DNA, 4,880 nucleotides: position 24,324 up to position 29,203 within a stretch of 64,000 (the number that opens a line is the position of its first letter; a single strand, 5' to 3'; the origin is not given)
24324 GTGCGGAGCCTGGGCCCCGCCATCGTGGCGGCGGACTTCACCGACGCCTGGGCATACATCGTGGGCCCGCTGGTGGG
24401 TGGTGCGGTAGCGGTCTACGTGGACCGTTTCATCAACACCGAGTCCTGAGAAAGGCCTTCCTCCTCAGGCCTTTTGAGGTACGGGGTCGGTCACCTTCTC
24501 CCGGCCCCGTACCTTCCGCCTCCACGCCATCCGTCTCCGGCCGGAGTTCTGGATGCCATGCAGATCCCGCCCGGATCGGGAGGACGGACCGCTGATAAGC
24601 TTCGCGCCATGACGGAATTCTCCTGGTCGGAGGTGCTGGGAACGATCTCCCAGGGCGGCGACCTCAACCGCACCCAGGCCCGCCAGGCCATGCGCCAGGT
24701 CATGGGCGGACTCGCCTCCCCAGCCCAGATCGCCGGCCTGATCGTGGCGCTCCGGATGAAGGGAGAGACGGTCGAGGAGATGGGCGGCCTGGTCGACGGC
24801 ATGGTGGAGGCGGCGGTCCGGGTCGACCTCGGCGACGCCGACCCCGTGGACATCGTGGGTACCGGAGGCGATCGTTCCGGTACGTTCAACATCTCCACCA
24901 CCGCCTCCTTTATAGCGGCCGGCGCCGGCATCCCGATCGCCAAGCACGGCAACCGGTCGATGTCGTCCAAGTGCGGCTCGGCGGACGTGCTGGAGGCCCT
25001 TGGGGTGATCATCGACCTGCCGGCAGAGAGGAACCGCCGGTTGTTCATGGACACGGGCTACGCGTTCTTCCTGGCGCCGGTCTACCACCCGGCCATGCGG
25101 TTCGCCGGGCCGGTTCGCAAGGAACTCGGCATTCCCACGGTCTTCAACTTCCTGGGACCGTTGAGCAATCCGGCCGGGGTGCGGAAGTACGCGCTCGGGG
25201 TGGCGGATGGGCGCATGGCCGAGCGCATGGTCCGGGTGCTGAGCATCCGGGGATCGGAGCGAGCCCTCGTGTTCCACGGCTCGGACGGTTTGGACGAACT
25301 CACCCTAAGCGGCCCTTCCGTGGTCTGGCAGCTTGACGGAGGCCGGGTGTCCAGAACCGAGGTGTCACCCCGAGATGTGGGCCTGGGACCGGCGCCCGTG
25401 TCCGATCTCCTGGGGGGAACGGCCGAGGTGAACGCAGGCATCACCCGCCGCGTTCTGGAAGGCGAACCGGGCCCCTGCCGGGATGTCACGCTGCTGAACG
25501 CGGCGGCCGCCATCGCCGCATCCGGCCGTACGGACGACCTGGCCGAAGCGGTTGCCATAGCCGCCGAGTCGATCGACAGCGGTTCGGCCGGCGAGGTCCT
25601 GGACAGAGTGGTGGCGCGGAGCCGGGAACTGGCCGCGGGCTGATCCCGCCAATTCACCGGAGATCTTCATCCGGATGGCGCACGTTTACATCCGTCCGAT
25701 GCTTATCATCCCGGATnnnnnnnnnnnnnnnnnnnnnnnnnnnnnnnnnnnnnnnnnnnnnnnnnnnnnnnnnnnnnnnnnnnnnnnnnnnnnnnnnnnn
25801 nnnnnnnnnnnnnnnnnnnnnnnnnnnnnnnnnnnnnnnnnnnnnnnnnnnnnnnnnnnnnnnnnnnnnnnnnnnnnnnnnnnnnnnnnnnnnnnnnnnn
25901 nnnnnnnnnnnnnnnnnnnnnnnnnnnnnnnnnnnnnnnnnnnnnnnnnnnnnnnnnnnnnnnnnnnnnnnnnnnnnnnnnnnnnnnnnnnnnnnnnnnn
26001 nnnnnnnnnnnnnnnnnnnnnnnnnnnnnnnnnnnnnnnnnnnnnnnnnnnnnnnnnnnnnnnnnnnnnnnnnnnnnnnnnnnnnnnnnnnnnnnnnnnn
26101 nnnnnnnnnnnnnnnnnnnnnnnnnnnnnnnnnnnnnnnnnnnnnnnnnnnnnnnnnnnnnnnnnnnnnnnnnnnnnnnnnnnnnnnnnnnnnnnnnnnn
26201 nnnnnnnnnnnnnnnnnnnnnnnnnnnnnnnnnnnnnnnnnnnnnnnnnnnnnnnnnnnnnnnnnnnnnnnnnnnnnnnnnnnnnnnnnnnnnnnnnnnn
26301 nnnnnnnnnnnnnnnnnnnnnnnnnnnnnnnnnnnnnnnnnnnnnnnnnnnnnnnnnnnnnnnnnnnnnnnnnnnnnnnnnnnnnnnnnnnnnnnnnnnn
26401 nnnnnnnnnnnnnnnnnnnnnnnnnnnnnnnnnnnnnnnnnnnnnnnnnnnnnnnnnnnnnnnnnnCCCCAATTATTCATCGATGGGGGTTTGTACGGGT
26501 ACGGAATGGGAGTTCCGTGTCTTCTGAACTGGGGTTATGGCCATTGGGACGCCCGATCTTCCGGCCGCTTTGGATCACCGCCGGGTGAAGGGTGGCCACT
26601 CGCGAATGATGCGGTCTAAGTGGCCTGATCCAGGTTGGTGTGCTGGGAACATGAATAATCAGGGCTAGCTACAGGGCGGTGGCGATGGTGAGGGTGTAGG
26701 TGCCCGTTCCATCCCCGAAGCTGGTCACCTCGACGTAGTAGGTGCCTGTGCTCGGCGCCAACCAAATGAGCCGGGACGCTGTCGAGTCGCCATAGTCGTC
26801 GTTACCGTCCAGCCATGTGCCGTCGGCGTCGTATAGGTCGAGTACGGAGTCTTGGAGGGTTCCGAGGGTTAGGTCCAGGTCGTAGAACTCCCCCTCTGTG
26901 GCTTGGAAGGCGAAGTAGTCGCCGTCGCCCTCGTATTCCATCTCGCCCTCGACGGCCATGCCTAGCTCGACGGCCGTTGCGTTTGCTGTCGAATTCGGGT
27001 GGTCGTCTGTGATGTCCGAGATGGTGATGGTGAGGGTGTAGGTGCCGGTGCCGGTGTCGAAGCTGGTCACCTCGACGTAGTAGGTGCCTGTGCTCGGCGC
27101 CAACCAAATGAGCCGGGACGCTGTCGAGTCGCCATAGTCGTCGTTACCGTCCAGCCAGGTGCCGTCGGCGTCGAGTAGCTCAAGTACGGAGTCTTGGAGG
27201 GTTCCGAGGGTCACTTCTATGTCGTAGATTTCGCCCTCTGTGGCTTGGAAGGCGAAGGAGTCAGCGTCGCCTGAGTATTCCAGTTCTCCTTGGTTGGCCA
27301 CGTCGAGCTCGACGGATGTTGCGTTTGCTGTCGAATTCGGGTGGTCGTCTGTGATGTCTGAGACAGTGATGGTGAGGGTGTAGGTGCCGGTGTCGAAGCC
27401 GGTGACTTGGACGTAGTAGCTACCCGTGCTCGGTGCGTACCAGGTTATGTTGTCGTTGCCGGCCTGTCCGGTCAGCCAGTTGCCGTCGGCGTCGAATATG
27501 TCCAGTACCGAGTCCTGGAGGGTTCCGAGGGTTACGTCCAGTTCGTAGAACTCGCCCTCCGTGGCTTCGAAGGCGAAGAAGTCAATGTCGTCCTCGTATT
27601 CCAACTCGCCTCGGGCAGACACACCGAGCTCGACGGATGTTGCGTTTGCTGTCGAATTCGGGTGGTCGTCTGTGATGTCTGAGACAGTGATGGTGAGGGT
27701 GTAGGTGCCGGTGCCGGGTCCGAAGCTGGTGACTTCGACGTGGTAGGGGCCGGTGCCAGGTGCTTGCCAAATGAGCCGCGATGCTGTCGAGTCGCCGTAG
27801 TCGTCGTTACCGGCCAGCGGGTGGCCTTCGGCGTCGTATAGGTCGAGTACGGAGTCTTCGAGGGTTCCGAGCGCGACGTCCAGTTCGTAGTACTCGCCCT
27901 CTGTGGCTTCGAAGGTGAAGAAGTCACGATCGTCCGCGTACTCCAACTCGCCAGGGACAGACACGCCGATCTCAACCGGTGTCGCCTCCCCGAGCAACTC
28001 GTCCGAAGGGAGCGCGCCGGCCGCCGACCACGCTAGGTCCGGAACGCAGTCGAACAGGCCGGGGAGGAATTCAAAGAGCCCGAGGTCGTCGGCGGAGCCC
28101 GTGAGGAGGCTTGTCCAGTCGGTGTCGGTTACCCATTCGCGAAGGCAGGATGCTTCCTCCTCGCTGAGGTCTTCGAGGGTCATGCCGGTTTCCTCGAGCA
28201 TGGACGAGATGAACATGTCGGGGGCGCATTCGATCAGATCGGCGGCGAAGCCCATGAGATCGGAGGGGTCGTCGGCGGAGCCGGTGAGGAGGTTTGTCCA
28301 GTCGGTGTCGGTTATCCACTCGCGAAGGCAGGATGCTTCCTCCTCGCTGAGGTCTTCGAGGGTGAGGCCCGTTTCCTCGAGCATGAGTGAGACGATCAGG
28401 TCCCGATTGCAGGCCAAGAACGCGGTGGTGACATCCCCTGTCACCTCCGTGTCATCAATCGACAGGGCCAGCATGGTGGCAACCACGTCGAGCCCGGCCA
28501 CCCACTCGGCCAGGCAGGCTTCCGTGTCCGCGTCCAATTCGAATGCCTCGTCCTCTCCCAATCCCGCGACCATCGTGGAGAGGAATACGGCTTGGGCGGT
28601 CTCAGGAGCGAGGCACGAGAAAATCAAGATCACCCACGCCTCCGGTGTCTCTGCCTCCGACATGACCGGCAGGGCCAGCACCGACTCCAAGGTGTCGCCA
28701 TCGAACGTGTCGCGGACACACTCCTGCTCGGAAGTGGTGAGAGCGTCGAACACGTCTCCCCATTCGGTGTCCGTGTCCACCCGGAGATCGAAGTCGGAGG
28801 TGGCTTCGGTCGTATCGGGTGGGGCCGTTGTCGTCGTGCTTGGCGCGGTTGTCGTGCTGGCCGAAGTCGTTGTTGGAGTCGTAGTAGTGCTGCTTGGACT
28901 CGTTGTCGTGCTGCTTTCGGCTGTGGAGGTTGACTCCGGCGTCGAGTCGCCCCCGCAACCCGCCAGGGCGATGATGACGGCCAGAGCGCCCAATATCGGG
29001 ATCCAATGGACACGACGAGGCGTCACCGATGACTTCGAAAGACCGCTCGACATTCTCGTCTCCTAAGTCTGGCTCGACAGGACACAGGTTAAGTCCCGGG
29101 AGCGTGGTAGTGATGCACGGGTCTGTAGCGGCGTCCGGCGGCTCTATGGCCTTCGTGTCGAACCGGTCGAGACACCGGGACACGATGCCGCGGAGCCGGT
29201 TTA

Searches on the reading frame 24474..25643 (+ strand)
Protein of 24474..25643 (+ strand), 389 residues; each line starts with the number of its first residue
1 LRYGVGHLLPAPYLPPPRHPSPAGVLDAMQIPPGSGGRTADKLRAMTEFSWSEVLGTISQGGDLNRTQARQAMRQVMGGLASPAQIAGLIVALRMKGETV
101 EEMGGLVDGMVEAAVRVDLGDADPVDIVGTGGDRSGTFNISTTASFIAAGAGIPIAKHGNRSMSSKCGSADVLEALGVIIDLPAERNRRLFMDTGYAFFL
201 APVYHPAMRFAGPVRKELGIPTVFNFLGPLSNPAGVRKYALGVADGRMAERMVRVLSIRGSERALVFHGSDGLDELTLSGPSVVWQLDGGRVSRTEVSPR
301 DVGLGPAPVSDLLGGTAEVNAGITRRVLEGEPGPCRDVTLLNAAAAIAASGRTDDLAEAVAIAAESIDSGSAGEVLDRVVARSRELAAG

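Call 10: search_protein_families(library=pfam, proteins=[window:24474-25643:+])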
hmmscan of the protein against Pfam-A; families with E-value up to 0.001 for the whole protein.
window:24474-25643:+ (389 aa): 2 families
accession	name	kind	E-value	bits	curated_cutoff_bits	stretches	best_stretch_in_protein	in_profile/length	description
PF00591.27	Glycos_transf_3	-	4e-81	272.8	27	1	123-372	3-252/253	Glycosyl transferase family, a/b domain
PF02885.22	Glycos_trans_3N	-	9.2e-19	67.4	26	1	53-114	2-63/63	Glycosyl transferase family, helical bundle domain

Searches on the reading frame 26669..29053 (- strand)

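Call 10: search_protein_families(library=pfam, proteins=[window:26669-29053:-])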
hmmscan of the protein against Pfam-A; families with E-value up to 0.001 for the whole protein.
window:26669-29053:- (794 aa): 2 families
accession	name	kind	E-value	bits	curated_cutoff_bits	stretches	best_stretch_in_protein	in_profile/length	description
PF04151.21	PPC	-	2.6e-18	67.1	25.9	3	596-664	1-70/70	Bacterial pre-peptidase C-terminal domain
PF23861.1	Ribophorin_II_2nd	-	3.4e-05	24.4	23.4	0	657-692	65-96/105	Ribophorin II second domain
